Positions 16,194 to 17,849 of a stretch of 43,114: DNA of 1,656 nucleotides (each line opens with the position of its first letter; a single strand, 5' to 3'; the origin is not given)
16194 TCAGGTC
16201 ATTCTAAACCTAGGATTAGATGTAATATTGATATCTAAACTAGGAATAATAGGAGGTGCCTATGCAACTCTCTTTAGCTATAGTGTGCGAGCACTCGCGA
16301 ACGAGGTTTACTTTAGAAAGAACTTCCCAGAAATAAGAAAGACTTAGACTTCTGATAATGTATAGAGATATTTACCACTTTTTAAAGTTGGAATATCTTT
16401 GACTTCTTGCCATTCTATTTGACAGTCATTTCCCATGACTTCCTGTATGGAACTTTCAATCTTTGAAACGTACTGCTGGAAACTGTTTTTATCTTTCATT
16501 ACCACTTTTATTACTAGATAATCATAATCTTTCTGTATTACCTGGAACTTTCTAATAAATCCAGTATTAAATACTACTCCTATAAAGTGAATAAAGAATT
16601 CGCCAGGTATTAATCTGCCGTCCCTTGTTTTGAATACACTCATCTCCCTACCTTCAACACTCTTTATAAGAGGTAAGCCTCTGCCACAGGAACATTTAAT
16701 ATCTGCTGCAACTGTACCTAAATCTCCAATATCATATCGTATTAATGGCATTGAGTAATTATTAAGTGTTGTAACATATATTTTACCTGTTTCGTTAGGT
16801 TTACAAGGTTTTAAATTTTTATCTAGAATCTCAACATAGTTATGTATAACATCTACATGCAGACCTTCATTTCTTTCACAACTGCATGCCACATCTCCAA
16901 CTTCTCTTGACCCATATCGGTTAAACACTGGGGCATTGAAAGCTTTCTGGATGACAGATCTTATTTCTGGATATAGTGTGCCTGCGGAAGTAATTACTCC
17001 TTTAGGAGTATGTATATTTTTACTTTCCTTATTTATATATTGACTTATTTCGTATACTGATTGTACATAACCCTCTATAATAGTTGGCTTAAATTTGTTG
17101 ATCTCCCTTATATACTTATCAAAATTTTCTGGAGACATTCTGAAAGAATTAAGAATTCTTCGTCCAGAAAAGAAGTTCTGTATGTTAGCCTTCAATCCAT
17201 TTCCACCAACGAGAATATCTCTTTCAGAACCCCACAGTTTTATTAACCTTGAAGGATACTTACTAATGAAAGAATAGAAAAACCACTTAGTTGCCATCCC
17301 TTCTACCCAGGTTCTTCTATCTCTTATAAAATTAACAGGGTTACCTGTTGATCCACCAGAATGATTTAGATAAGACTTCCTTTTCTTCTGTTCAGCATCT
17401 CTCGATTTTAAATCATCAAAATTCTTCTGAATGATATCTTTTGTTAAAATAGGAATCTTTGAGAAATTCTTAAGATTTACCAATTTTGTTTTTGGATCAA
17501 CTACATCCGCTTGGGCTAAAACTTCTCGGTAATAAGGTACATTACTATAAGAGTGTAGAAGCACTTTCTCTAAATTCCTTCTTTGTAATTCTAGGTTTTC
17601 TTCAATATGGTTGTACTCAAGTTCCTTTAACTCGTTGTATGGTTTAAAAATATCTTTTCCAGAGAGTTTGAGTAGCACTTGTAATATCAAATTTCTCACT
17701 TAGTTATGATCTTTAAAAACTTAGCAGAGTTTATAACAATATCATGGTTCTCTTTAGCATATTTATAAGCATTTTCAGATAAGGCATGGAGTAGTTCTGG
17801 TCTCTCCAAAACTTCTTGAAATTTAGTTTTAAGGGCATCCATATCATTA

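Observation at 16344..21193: Alternating adenylate-forming ligase/GT4 cassettes next to uronate precursor genes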

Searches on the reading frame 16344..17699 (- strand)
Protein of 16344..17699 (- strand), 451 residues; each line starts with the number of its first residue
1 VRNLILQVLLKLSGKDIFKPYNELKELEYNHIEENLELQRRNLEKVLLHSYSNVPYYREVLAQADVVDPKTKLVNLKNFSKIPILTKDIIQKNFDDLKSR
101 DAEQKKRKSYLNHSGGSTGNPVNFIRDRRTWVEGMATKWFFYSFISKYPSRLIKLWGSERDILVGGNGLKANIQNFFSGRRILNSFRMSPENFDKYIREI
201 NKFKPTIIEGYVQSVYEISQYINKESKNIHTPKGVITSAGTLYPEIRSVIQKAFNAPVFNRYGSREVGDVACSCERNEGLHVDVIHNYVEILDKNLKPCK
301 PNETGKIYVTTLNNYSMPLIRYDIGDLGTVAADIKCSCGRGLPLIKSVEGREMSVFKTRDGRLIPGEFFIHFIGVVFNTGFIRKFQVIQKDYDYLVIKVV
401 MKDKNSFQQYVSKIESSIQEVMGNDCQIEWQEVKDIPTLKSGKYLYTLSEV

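Call 4: search_protein_families(library=pfam, proteins=[window:16344-17699:-], max_evalue=0.01)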
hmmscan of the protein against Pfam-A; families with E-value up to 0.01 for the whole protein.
window:16344-17699:- (451 aa): 1 family
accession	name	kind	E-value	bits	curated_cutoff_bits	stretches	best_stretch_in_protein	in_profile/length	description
PF00501.34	AMP-binding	-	5.2e-06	25.9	29.9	1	195-310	247-375/384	AMP-binding enzyme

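Call 5: search_protein_families(library=ncbifam, proteins=[window:16344-17699:-], max_evalue=0.01)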
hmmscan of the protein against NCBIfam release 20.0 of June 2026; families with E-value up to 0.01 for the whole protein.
window:16344-17699:- (451 aa): 9 families
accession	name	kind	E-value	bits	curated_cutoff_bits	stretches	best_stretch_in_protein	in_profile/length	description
NF045666.1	DVU1553_fam_AMP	equivalog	4e-36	124.7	300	1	36-351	24-330/331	DVU_1553 family AMP-dependent CoA ligase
NF053551.1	FlxY_rubin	equivalog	2.4e-28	99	520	2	247-439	219-408/424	flexirubin biosynthesis putative acyl-CoA ligase FlxY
NF041878.1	paak_haloarch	equivalog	7.9e-25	87.3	700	1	26-425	4-396/427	phenylacetate--CoA ligase PaaK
TIGR02155.1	PA_CoA_ligase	equivalog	5.4e-21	74.6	646.3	1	32-442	5-413/422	phenylacetate--CoA ligase PaaK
TIGR02304.1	aden_form_hyp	equivalog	5.9e-20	71.6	251.9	1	21-406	9-382/430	F390 synthetase-related protein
TIGR03335.1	F390_ftsA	equivalog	9.3e-15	54.2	458.7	1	42-342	21-320/445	coenzyme F390 synthetase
NF041217.1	BagE_FevW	exception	1.1e-12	47.6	800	1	247-428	209-384/424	bagremycin/ferroverdin synthetase BagE/FevW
NF005797.0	PRK07638.1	equivalog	8.4e-06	24.5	518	1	80-311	114-340/487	acyl-CoA synthetase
NF009922.0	PRK13383.1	equivalog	0.0027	16.3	987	1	233-311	299-382/528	acyl-CoA synthetase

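Call 8: search_solved_structures(query=window:16344-17699:-, max_evalue=1, show_alignments=2)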
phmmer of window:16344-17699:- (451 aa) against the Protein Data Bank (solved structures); distinct sequences matched with E-value up to 1: 11.
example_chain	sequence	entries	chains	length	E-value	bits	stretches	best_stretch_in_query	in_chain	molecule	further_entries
9s3l_A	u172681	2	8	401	4.4e-25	91.4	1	198-364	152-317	Phenylacetate-CoA ligase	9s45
4r1l_A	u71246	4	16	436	9e-22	80.5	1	26-410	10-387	Phenylacetate-coenzyme A ligase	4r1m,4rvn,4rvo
2y4o_A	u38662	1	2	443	8.3e-11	44.4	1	27-365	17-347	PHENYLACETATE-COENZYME A LIGASE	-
2y27_A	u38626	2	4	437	6.1e-08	34.9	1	32-330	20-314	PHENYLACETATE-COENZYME A LIGASE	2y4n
6wuq_A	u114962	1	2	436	4e-07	32.2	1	254-351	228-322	AjiA1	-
6siw_A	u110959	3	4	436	1.9e-06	30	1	255-350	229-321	PaaK-like ligase (AMP-dependent synthetase and ligase) | AMP-dependent synthetase and ligase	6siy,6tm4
6siw_B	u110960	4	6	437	1.9e-06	30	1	255-350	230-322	PaaK-like ligase (AMP-dependent synthetase and ligase) | AMP-dependent synthetase and ligase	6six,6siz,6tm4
6hdw_A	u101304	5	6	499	0.00018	23.5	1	43-368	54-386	2-hydroxyisobutyryl-CoA synthetase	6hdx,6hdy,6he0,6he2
4ika_A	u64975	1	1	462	0.19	13.5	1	21-102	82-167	3Dpol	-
3n6l_A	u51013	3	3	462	0.19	13.5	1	21-102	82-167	RNA-dependent RNA polymerase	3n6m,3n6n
6kwq_A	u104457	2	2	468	0.2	13.5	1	21-102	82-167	RNA-dependent RNA polymerase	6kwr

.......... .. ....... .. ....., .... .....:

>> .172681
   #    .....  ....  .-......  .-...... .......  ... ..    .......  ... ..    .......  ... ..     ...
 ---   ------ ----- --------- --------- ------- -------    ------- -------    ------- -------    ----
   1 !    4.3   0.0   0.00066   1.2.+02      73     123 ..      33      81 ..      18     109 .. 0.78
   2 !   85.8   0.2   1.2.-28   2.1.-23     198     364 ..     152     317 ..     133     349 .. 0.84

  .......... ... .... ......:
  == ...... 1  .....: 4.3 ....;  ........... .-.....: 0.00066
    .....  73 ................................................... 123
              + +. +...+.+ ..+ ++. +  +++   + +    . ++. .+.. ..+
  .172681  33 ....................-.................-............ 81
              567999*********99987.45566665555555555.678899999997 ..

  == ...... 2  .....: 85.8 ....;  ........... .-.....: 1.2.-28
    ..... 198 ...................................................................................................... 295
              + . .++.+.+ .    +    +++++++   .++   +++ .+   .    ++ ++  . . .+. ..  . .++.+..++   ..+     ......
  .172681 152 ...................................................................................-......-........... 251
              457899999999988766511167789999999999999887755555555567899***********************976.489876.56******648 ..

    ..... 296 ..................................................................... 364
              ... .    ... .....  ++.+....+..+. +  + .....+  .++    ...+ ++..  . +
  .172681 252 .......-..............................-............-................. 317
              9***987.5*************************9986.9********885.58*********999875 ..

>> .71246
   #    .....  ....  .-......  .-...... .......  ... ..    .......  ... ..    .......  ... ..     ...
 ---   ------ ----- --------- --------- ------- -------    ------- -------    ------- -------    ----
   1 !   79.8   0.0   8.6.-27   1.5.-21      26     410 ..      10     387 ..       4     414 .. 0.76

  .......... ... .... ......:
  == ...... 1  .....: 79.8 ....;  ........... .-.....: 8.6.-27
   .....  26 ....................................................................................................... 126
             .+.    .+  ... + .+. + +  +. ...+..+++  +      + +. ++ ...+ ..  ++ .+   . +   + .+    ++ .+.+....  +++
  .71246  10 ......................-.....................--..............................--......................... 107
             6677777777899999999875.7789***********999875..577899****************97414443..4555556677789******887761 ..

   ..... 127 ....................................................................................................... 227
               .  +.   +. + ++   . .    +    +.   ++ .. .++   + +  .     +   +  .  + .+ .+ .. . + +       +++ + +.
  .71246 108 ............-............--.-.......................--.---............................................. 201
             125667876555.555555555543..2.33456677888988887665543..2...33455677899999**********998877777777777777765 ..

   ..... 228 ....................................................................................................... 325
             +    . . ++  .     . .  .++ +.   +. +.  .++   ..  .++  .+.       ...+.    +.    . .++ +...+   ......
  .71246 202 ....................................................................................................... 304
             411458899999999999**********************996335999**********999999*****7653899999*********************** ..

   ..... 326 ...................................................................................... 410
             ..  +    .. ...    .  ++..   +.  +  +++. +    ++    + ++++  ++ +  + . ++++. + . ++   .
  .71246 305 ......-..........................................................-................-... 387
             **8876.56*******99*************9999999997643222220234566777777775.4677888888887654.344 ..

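Call 13: find_homologous_proteins(query=window:16344-17699:-, max_evalue=0.00001)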
Query window:16344-17699:- (451 aa): 2543 proteins with E <= 0.00001 among 6156 candidates; the best 120 are listed.
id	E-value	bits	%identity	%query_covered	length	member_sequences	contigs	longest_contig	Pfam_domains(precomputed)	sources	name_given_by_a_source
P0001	0.0e+0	1024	100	100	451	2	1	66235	PF27533.1,PF00501.35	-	-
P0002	2.6e-175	601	59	100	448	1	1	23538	PF27533.1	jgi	-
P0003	3.5e-172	591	56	100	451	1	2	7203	PF27533.1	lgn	-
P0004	9.1e-168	577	56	100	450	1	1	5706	PF27533.1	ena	-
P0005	1.1e-167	576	58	100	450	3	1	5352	PF27533.1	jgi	-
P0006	6.2e-165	567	57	97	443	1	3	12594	PF27533.1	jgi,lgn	jgi:phenylacetate-CoA ligase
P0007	8.9e-163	560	55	100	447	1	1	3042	PF27533.1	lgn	-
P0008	1.3e-162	560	56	100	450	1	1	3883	PF27533.1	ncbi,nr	ncbi:MAG: hypothetical protein K8S18_03760 [Desulfobacula sp.]|nr:hypothetical protein [Desulfobacul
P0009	2.8e-162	558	56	100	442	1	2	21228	PF27533.1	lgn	-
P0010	2.0e-161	556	56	98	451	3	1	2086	PF27533.1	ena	-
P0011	2.2e-161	556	54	100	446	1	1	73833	PF27533.1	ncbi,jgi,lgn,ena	-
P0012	4.7e-161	554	54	100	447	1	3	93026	PF27533.1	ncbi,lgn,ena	-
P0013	3.1e-160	552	55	100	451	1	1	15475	PF27533.1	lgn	-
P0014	3.7e-159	548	55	98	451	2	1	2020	PF27533.1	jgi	-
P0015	1.8e-158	546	56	98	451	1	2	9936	PF27533.1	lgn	-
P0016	7.2e-158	544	53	100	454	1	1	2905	PF27533.1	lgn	-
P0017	2.9e-157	542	54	100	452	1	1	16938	PF27533.1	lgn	-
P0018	9.2e-156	537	56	95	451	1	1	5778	PF27533.1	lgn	-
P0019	1.1e-155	537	52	100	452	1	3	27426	PF27533.1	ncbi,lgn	ncbi:MAG: phenylacetate--CoA ligase family protein [Candidatus Thorarchaeota archaeon]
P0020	1.1e-155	537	56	95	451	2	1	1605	PF27533.1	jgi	-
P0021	3.9e-155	535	52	98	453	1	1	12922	PF27533.1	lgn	-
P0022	6.9e-155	534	55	100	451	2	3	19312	PF27533.1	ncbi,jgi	jgi:phenylacetate-CoA ligase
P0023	1.8e-154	533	52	100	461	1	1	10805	PF27533.1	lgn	-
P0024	1.9e-153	529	53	100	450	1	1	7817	PF27533.1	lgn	-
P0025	3.0e-153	529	52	100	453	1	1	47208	PF27533.1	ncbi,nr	ncbi:MAG: hypothetical protein GF308_03890 [Candidatus Heimdallarchaeota archaeon]|nr:hypothetical p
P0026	3.7e-152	525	53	100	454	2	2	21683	PF27533.1,PF00501.35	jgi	-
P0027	5.6e-152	525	53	100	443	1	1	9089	PF27533.1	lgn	-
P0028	1.4e-151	523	52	100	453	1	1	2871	PF27533.1,PF00501.35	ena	-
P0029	1.8e-151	523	52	100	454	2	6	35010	PF27533.1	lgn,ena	-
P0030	2.0e-150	519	52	98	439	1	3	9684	PF27533.1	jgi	jgi:phenylacetate-CoA ligase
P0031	6.4e-150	518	52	100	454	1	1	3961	PF27533.1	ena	-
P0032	1.7e-149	516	54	100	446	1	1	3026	PF27533.1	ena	-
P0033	3.8e-149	515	51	100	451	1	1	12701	PF27533.1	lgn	-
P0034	8.3e-149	514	52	100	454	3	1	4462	PF27533.1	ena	-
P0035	2.4e-147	509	51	100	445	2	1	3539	PF27533.1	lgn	-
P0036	3.0e-147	509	52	100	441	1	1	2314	PF27533.1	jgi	jgi:phenylacetate-CoA ligase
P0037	3.1e-146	506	53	98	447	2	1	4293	PF27533.1,PF00501.35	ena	-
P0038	5.2e-146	505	53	100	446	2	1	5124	PF27533.1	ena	-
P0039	1.2e-145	504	54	100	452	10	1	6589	PF27533.1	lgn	-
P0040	2.2e-145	503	54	98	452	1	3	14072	PF27533.1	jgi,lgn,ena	-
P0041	8.3e-145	501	51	100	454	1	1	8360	PF27533.1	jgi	-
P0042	1.8e-144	500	52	100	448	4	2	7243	PF27533.1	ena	-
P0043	2.0e-144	500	52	100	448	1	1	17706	PF27533.1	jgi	jgi:phenylacetate-CoA ligase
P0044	6.8e-144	498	53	100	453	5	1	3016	PF27533.1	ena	-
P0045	7.3e-144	498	51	99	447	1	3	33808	PF27533.1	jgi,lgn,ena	-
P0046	7.3e-144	498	52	99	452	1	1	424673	PF27533.1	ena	-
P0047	9.9e-144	497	48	100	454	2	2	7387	PF27533.1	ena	-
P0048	2.4e-143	496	51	98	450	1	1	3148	PF27533.1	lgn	-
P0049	6.6e-143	495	51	100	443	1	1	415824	PF27533.1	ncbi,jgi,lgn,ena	ncbi:MAG: phenylacetate--CoA ligase family protein [Candidatus Pacearchaeota archaeon]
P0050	2.7e-142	493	50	100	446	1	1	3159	PF27533.1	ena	-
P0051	2.7e-142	493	48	100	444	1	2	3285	PF27533.1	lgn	-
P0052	3.0e-142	492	51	100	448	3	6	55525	PF27533.1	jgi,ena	-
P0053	3.7e-142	492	50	100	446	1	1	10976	PF27533.1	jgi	jgi:phenylacetate-CoA ligase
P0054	3.9e-141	489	52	94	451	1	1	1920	PF27533.1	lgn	-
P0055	6.9e-141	488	52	100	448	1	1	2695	PF27533.1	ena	-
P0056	1.4e-140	487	52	100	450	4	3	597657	PF27533.1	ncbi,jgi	ncbi:MAG: phenylacetate--CoA ligase family protein [Patescibacteria group bacterium]|jgi:phenylaceta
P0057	1.6e-140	487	50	100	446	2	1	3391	PF27533.1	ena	-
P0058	1.6e-140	487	50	100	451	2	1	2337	PF27533.1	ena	-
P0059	2.3e-140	486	51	100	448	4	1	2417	PF27533.1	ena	-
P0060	3.1e-140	486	50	98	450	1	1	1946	PF27533.1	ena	-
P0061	7.2e-140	485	49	100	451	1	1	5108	PF27533.1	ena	-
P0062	9.6e-140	484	51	100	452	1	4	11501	PF27533.1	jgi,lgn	-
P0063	2.0e-139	483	49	100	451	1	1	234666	PF27533.1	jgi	jgi:phenylacetate-coenzyme A ligase PaaK-like adenylate-forming protein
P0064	3.1e-139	483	48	100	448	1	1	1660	PF27533.1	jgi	jgi:phenylacetate-CoA ligase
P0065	1.2e-138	481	48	100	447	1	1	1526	PF27533.1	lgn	-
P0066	1.3e-138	480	52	95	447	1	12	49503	PF27533.1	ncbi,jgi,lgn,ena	jgi:phenylacetate-CoA ligase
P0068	2.6e-138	479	51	100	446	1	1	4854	PF27533.1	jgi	-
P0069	7.8e-138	478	48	100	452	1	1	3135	PF27533.1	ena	-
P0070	1.3e-137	477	49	100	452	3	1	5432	PF27533.1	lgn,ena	-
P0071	5.0e-137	475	49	100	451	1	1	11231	PF27533.1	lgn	-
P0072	5.1e-137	475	48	100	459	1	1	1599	PF27533.1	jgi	-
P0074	3.1e-136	473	48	100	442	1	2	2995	PF27533.1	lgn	-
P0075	6.0e-136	472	51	100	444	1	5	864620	PF27533.1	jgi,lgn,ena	-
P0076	1.4e-135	470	47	100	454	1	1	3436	PF27533.1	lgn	-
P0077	1.9e-135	470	49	100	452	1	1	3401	PF27533.1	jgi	jgi:phenylacetate-CoA ligase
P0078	2.2e-135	470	47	100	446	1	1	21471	PF27533.1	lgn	-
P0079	4.7e-134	465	50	100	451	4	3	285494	PF27533.1,PF00501.35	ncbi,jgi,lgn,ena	ncbi:MAG: phenylacetate--CoA ligase family protein [Sedimentisphaerales bacterium]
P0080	4.8e-134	465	50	100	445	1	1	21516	PF27533.1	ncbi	-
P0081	5.7e-134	465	49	100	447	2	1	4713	PF27533.1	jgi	-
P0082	6.5e-134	465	53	95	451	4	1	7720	PF27533.1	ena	-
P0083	7.7e-134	465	46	100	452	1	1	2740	PF27533.1,PF00501.35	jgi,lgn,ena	-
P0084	1.4e-133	464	49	100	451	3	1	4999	PF27533.1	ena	-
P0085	1.4e-133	464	46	98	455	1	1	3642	PF27533.1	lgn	-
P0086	3.8e-133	462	48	100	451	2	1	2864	PF27533.1,PF00501.35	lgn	-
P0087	6.3e-133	462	47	100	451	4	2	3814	PF27533.1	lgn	-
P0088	1.4e-132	461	49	100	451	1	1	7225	PF27533.1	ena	-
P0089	1.6e-132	460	50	100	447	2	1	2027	PF27533.1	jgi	jgi:phenylacetate-CoA ligase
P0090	1.7e-132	460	49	98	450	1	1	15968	PF27533.1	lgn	-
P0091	4.9e-132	459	49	100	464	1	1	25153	PF27533.1,PF00501.35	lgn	-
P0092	7.2e-132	458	47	100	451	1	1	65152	PF27533.1,PF00501.35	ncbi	ncbi:MAG: phenylacetate--CoA ligase family protein [Planctomycetota bacterium]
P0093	1.0e-131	458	46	100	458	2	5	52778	PF27533.1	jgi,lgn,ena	-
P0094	2.6e-131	456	47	100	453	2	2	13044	PF27533.1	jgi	-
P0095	5.7e-131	455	48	100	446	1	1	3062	PF27533.1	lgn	-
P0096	5.8e-131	455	47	100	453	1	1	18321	PF27533.1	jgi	-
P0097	6.5e-131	455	47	100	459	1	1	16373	PF27533.1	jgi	jgi:phenylacetate-coenzyme A ligase PaaK-like adenylate-forming protein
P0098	7.6e-131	455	48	100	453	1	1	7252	PF27533.1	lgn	-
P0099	1.0e-130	454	48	100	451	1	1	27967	PF27533.1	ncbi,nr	ncbi:Uncharacterised protein [uncultured archaeon]|nr:Uncharacterised protein [uncultured archaeon]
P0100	2.3e-130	453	46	98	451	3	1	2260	PF27533.1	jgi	jgi:phenylacetate-CoA ligase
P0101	3.7e-130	453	46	98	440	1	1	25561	PF27533.1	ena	-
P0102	6.6e-130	452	48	100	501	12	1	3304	PF27533.1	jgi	jgi:phenylacetate-CoA ligase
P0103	8.2e-130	451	46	100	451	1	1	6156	PF27533.1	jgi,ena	-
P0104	8.8e-130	451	47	100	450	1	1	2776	PF27533.1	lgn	-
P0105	1.2e-129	451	51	93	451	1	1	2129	PF27533.1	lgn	-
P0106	1.6e-129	451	49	100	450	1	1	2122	PF27533.1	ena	-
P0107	1.8e-129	450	47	100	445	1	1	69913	PF27533.1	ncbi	-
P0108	2.1e-129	450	46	100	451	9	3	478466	PF27533.1,PF00501.35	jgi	jgi:phenylacetate-CoA ligase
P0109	2.8e-129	450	47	98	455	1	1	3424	PF27533.1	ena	-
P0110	5.2e-129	449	47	100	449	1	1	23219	PF27533.1,PF00501.35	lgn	-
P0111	7.4e-129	448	46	100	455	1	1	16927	PF27533.1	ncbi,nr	ncbi:MAG: phenylacetate--CoA ligase family protein [Proteobacteria bacterium]|nr:phenylacetate--CoA 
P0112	8.5e-129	448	45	100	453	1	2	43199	PF27533.1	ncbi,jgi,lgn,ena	-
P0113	1.5e-128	447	47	100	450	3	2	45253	PF27533.1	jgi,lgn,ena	-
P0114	2.0e-128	447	47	100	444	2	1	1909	PF27533.1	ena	-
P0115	2.2e-128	447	47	100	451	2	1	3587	PF27533.1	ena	-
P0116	2.3e-128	447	44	100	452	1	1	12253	PF27533.1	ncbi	-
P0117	3.6e-128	446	46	100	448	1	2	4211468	PF27533.1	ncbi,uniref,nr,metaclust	ncbi:Phenylacetate-coenzyme A ligase [Methanosarcina sp. MTP4]|uniref:phenylacetate--CoA ligase fami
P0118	8.8e-128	445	46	100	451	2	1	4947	PF27533.1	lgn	-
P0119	1.0e-127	445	49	98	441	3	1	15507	PF27533.1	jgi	jgi:phenylacetate-CoA ligase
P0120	1.2e-127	444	47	95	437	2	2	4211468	PF27533.1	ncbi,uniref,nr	ncbi:MAG: phenylacetate--CoA ligase family protein [Methanosarcinaceae archaeon]|uniref:phenylacetat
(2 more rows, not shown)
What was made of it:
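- Public annotations call the family phenylacetate-CoA ligase (call 13).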
